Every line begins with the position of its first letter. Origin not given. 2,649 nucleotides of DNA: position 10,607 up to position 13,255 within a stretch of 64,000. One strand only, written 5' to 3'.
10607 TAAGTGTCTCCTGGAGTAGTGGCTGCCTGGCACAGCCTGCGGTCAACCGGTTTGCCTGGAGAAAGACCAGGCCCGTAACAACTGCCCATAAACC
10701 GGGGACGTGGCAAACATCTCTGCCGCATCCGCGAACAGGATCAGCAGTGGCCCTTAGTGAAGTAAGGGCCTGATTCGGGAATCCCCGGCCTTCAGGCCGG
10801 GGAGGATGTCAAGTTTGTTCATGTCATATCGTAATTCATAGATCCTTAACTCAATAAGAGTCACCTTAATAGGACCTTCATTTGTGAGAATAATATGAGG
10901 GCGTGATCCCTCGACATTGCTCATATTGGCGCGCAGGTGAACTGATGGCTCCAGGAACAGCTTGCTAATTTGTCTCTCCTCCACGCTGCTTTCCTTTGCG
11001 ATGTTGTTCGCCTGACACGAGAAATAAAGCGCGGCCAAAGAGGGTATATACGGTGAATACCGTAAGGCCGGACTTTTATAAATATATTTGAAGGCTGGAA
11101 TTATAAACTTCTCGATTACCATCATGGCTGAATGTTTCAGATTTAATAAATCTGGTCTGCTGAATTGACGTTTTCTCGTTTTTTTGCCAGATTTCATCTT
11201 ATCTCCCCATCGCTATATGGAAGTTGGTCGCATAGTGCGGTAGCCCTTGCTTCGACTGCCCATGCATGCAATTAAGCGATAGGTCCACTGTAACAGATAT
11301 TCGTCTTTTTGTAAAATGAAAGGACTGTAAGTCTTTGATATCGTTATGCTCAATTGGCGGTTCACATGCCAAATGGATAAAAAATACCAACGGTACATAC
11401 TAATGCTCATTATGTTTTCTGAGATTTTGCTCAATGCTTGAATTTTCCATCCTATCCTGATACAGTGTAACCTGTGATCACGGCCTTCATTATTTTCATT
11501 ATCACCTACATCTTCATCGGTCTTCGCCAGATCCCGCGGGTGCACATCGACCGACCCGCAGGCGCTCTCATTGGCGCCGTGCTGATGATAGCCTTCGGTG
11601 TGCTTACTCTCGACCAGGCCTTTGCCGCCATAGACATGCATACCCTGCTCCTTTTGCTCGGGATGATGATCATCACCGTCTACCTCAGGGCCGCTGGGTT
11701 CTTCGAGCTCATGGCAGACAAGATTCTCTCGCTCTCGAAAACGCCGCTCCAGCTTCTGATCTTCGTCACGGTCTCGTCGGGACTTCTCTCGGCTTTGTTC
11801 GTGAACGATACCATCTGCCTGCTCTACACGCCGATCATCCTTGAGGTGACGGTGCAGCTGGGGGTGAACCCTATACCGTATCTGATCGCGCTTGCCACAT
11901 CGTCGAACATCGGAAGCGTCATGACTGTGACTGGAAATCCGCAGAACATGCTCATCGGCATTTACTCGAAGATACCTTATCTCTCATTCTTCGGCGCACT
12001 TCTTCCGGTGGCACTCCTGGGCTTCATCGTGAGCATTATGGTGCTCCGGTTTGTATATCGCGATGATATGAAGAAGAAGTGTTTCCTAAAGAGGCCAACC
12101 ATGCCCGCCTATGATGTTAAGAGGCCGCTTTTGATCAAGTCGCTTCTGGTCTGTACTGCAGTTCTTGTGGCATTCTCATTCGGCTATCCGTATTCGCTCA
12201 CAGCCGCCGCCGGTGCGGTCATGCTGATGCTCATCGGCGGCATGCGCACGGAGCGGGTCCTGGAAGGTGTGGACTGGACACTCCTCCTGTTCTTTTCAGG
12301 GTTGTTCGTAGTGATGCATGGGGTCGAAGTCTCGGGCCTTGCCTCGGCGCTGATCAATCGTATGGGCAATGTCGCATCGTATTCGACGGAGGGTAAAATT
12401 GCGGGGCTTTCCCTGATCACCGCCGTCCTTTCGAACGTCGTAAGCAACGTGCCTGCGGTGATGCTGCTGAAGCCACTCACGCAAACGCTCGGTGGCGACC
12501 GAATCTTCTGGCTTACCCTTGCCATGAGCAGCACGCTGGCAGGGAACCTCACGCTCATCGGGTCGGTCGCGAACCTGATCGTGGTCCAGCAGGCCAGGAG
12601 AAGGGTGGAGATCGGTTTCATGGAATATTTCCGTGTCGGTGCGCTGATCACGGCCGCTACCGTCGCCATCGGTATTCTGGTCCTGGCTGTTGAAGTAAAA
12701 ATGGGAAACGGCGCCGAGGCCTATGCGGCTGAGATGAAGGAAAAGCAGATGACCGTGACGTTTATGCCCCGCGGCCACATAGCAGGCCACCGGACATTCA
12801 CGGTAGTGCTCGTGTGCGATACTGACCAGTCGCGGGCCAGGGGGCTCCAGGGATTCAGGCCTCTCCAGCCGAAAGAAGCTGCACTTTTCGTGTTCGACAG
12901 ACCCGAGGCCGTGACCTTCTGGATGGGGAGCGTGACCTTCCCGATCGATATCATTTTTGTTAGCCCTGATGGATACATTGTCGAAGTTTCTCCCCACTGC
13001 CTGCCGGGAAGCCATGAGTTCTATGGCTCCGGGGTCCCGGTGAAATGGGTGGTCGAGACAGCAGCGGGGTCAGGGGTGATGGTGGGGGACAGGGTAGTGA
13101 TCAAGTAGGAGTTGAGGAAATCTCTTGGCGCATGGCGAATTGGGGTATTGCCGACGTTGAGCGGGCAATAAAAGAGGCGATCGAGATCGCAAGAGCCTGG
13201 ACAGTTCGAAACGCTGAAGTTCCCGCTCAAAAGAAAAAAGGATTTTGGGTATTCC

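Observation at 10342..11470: AT-rich accessory island with an IS200/IS605 tnpB 3' remnant, a right-end-like hairpin and an orphan 147-aa gene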

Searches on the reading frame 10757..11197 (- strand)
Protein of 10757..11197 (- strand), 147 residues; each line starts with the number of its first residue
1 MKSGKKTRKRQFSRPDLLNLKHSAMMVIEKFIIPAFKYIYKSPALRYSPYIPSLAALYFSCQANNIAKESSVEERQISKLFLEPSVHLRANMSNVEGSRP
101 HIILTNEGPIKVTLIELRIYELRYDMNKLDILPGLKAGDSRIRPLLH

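Call 5: search_protein_families(library=pfam, proteins=[window:10757-11197:-], max_evalue=0.1)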
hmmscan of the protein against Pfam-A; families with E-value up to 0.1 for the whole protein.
window:10757-11197:- (147 aa): 0 families

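Call 21: find_encoding_contigs(protein=window:10757-11197:-, flank=5000, max_places=6)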
Protein window:10757-11197:- (147 aa): 3 contigs read that carry it; 3 places shown.
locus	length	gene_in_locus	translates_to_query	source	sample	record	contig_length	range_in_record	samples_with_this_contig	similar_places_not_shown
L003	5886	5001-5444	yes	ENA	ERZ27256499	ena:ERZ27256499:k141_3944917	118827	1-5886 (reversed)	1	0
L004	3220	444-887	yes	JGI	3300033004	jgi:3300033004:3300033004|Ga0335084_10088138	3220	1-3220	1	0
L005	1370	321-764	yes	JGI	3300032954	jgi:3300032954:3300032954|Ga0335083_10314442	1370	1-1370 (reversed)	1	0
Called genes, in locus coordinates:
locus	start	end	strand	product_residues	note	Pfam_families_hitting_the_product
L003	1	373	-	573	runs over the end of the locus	-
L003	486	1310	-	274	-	PF01261:AP_endonuc_2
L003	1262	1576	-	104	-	PF09723:Zn_ribbon_8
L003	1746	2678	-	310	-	PF00753:Lactamase_B, PF13483:Lactamase_B_3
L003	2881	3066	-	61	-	-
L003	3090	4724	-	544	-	PF02040:ArsB, PF03600:CitMHS, PF02643:DUF192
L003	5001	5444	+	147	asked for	-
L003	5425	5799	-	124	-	PF07282:Cas12f1-like_TNB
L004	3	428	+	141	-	?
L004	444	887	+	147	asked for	-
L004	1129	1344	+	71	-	-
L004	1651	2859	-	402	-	PF21710:Spt6_S1 (faint), PF00575:S1 (weak), PF13509:S1_2 (faint), PF00575:S1, PF23459:S1_RRP5 (weak)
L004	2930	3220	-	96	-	?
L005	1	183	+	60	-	?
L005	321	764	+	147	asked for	-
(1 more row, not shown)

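Call 22: search_protein_families(library=ncbifam, proteins=[window:10757-11197:-], max_evalue=1)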
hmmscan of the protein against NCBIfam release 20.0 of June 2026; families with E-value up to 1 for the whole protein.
window:10757-11197:- (147 aa): 0 families

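Call 23: search_protein_families(library=phrogs, proteins=[window:10757-11197:-], max_evalue=1)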
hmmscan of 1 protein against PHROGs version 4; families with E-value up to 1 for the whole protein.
window:10757-11197:- (147 aa): 0 families

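Call 24: search_protein_families(library=padloc, proteins=[window:10757-11197:-], max_evalue=1)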
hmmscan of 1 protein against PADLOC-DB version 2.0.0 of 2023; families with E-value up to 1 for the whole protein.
window:10757-11197:- (147 aa): 0 families

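Call 25: find_homologous_proteins(query=window:10757-11197:-, max_evalue=0.01)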
Query window:10757-11197:- (147 aa): 3 proteins with E <= 0.01 among 14 candidates.
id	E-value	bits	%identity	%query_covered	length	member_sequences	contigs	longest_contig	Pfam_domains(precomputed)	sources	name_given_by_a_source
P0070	2.7e-59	217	79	89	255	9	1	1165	-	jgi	jgi:hypothetical protein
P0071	6.0e-57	209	97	71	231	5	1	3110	-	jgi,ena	-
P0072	7.7e-56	206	74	89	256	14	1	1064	-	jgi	-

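Call 27: find_encoding_contigs(protein=P0071, flank=5000, max_places=6)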
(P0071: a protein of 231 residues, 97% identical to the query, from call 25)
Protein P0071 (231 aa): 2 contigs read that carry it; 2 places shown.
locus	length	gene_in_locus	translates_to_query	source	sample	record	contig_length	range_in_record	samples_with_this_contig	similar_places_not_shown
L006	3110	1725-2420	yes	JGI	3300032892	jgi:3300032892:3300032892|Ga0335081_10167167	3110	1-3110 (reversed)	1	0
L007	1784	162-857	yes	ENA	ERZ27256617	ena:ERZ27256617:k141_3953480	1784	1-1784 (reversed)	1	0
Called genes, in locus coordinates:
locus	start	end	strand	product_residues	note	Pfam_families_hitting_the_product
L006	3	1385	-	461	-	?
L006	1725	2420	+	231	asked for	-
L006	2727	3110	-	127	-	?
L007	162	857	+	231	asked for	-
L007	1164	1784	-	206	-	?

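Call 28: find_encoding_contigs(protein=P0070, flank=5000, max_places=6)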
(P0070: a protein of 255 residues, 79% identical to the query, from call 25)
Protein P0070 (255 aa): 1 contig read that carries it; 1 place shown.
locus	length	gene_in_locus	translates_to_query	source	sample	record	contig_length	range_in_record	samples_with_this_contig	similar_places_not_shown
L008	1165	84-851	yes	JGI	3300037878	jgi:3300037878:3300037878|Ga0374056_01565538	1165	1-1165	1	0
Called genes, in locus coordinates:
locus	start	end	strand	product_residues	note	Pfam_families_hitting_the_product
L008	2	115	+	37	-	?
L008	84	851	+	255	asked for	-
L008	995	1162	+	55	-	-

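Call 35: search_protein_families(library=pfam, proteins=[P0070, P0072], max_evalue=0.1)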
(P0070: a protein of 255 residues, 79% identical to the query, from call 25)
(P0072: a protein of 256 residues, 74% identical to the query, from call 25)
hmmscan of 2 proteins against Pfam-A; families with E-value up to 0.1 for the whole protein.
P0070 (255 aa): 0 families

P0072 (256 aa): 0 families

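Call 64: search_protein_representatives(protein=P0070)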
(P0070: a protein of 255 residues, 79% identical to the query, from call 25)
Query: 255 residues. Proteins with E-value up to 0.001 (for the whole library): 63; up to 1e-10: 15; up to 1e-30: 3. The best 63 are listed.
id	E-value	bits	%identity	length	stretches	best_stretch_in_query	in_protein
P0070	3.0e-168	573.9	100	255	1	1-255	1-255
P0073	3.6e-36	141.4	36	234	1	49-253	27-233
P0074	1.7e-35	139.2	36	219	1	53-253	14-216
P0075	1.2e-30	123.3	34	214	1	49-251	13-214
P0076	3.9e-27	111.8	32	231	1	41-253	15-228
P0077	1.2e-17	80.8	29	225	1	50-252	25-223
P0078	2.5e-15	73.2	26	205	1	53-253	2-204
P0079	1.9e-14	70.3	31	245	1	47-240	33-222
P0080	5.7e-14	68.7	29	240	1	55-216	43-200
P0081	3.5e-13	66.1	30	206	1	52-232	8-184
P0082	2.6e-12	63.3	32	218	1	51-216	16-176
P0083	3.0e-12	63.0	29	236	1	56-233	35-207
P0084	7.2e-12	61.8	27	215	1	51-231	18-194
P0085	2.0e-11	60.4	28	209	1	59-234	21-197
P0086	3.1e-11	59.8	28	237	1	59-230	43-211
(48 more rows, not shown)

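Call 66: search_protein_families(library=pfam, alignment_id=A2, max_evalue=0.01)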
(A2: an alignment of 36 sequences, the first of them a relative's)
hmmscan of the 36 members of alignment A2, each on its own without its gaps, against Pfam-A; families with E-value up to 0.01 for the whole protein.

A. member 1, P0070 (255 aa): 0 families

B. families by the number of members that match (of 36 scanned): 0 families

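Call 68: search_solved_structures(query=A2, max_evalue=1)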
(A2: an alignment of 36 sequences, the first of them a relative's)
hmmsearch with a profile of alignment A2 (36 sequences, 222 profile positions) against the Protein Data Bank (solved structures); distinct sequences matched with E-value up to 1: 2.
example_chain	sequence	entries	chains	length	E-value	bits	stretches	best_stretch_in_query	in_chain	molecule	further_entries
1xzo_A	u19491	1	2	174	0.064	16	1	163-198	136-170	Hypothetical protein ypmQ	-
1on4_A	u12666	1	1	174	0.065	15.9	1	163-198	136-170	Sco1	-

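Call 73: predict_structure(alignment_id=A2)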
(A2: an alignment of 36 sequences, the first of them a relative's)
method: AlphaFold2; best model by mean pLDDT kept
length: 255 residues; sequences in the alignment: 36
mean_pLDDT: 85.1   pTM: 0.70
mean pLDDT of the five models: 85.1, 84.6, 83.5, 83.3, 83.2
residues with pLDDT >= 90: 147; 70-90: 70; 50-70: 29; < 50: 9
segments of 3 or more residues with pLDDT < 50: 234-241
pLDDT, mean of each block of 10 residues (from residue 1): 55 54 76 76 81 93 94 78 93 85 96 97 94 92 98 92 94 96 96 94 94 93 92 50 69 81
secondary structure, 60 per line:
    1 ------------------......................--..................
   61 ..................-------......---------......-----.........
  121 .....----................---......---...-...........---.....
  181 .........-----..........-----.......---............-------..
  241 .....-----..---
elements in order: H19-40 H43-78 E86-91 E101-106 E112-125 E130-145 E149-154 H162-172 E179-189 E195-204 E210-212 H213-216 H220-231 H239-245

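Call 76: fold_search(model_id=the predicted structure, library=pdb)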
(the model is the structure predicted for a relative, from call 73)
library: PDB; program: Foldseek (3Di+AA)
matches with E <= 10: 934; with E <= 0.001: 49
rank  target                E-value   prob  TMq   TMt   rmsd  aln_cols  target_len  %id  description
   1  2x6c                  3.4e-05  1.00  0.26  0.26  18.0       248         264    7  Potassium Channel from Magnetospirillum Magnetotacticum (released 2010-06-23)
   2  9nms_A                5.6e-05  1.00  0.29  0.25  11.9       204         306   11  R162Q mutant of inwardly rectifying potassium channel Kir7.1 (released 2026-01-28)
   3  9pr5_A                1.2e-04  1.00  0.29  0.26  11.4       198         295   12  Cryo-EM structure of the human inward-rectifier potassium 7.1 channel (Kir7.1) extended state (released 2026-02-25)
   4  7u7m_B                1.2e-04  1.00  0.27  0.22  12.1       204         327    8  Cryo-EM structure of the pancreatic ATP-sensitive potassium channel in the presence of carbamazepine and ATP with Kir6 (released 2022-08-31)
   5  7tys_B                1.2e-04  1.00  0.27  0.22  12.1       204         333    8  Cryo-EM structure of the pancreatic ATP-sensitive potassium channel bound to ATP and repaglinide with Kir6.2-CTD in th (released 2022-08-31)
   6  2wlj_B                1.7e-04  1.00  0.28  0.27  11.6       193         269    9  Potassium channel from Magnetospirillum magnetotacticum (released 2010-06-09)
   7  9nmt_A                2.6e-04  1.00  0.29  0.25  11.9       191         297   14  ML418 bound inwardly rectifying potassium channel Kir7.1 R162Q mutant (released 2026-01-28)
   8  5xyr                  2.7e-04  1.00  0.26  0.06   6.3       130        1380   11  Crystal structure of a serine protease from Streptococcus species (released 2018-08-08)
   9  7u7m_C                3.0e-04  1.00  0.25  0.21  12.2       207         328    9  Cryo-EM structure of the pancreatic ATP-sensitive potassium channel in the presence of carbamazepine and ATP with Kir6 (released 2022-08-31)
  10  7tys_C                3.0e-04  1.00  0.25  0.20  12.2       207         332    9  Cryo-EM structure of the pancreatic ATP-sensitive potassium channel bound to ATP and repaglinide with Kir6.2-CTD in th (released 2022-08-31)
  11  7n9k                  3.0e-04  1.00  0.25  0.23  12.2       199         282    8  KirBac3.1 L124M mutant (released 2021-12-29)
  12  4lp8                  3.2e-04  1.00  0.29  0.27  11.3       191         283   12  A Novel Open-State Crystal Structure of the Prokaryotic Inward Rectifier KirBac3.1 (released 2013-11-20)
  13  7u6y_B                3.2e-04  1.00  0.26  0.22  11.8       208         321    9  Cryo-EM structure of the pancreatic ATP-sensitive potassium channel in the presence of glibenclamide and ATP with Kir6 (released 2022-08-31)
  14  7tyt_B                3.8e-04  1.00  0.26  0.22  11.8       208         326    9  Cryo-EM structure of the pancreatic ATP-sensitive potassium channel bound to ATP and repaglinide with Kir6.2-CTD in th (released 2022-08-31)
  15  2wli_B                4.0e-04  1.00  0.29  0.28  11.1       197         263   11  POTASSIUM CHANNEL FROM MAGNETOSPIRILLUM MAGNETOTACTICUM (released 2010-06-09)
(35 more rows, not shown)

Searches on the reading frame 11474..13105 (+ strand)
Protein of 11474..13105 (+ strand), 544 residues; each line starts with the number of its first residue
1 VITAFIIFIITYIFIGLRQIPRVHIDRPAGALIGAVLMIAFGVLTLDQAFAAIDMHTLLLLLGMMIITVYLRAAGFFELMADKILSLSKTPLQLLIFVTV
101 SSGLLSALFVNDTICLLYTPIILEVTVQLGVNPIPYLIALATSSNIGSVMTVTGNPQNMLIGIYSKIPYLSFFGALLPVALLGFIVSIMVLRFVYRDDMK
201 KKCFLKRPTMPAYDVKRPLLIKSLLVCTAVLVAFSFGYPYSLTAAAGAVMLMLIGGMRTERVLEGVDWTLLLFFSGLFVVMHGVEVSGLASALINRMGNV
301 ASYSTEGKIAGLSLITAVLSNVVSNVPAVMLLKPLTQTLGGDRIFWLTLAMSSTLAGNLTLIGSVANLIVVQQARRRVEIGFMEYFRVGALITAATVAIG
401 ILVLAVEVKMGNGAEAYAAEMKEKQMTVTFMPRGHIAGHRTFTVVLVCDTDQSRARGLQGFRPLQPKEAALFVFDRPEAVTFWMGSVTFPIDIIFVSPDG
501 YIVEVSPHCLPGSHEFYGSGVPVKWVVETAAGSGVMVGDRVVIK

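Call 5: search_protein_families(library=pfam, proteins=[window:11474-13105:+], max_evalue=0.1)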
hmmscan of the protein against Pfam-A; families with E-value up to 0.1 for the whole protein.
window:11474-13105:+ (544 aa): 3 families
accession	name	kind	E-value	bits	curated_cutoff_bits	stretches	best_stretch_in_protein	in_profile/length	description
PF03600.22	CitMHS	-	1.5e-72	245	31.9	2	16-338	8-316/336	Citrate transporter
PF02040.21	ArsB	-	2.1e-21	77.2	22.2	1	5-404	3-419/423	Arsenical pump membrane protein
PF02643.20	DUF192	-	5.4e-17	62.2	27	1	445-541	3-94/96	Uncharacterized ACR, COG1430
